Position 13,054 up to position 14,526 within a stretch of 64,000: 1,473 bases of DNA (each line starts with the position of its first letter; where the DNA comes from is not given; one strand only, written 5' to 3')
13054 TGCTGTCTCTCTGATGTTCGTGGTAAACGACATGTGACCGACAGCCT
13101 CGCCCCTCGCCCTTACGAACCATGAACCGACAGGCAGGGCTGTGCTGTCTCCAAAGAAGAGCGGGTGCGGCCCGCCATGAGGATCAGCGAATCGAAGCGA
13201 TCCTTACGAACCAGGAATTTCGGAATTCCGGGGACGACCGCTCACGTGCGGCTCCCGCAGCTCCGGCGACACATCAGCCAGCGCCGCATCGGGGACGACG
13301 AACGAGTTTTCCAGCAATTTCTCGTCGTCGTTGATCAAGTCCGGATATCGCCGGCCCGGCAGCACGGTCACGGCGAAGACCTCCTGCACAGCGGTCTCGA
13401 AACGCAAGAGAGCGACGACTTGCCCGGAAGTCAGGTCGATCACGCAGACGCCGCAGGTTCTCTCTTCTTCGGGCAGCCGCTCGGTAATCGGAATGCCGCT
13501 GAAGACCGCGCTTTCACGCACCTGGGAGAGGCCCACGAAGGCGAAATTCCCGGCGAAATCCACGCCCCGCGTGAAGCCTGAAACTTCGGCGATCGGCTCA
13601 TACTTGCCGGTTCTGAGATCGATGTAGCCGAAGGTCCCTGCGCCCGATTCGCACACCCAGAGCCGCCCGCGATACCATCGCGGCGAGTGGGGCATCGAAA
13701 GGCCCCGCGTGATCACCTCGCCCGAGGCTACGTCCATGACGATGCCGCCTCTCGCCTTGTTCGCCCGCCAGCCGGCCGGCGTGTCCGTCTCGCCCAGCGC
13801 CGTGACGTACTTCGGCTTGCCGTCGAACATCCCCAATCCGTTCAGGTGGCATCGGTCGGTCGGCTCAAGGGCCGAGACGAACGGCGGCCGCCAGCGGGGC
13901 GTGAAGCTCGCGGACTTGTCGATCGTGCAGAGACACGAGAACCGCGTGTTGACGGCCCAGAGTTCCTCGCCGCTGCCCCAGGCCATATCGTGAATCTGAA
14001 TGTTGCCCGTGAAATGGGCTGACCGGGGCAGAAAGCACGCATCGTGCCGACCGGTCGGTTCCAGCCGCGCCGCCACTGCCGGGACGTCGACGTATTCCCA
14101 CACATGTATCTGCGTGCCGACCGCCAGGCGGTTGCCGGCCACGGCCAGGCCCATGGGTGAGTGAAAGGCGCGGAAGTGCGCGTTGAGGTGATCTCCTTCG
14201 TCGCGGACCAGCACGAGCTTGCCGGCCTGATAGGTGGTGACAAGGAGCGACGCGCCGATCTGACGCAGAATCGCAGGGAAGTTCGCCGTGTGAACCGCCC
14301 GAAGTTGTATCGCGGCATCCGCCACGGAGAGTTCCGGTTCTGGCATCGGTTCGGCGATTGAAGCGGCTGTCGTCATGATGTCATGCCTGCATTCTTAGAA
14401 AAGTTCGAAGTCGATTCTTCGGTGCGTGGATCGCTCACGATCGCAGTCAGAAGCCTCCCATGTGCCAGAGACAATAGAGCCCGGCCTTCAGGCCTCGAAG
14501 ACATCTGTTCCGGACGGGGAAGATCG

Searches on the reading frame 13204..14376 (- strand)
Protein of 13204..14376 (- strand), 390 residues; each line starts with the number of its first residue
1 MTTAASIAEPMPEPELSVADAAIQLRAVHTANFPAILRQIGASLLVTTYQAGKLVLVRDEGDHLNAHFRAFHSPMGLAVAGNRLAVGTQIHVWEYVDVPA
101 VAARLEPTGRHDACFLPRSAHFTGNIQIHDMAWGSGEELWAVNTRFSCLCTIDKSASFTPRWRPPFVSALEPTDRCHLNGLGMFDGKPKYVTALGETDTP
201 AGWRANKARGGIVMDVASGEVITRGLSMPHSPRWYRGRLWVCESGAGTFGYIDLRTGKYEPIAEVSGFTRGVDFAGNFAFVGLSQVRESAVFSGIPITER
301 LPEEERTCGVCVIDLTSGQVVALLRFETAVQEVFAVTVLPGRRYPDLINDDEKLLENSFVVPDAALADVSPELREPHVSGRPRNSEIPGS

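Call 35: search_protein_families(library=pfam, proteins=[window:13204-14376:-], max_evalue=0.001)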
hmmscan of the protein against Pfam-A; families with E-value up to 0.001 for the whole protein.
window:13204-14376:- (390 aa): 1 family
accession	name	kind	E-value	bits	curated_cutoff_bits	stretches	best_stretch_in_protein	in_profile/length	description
PF16261.11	DUF4915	-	6.5e-131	436.7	35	1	32-347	2-315/316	Domain of unknown function (DUF4915)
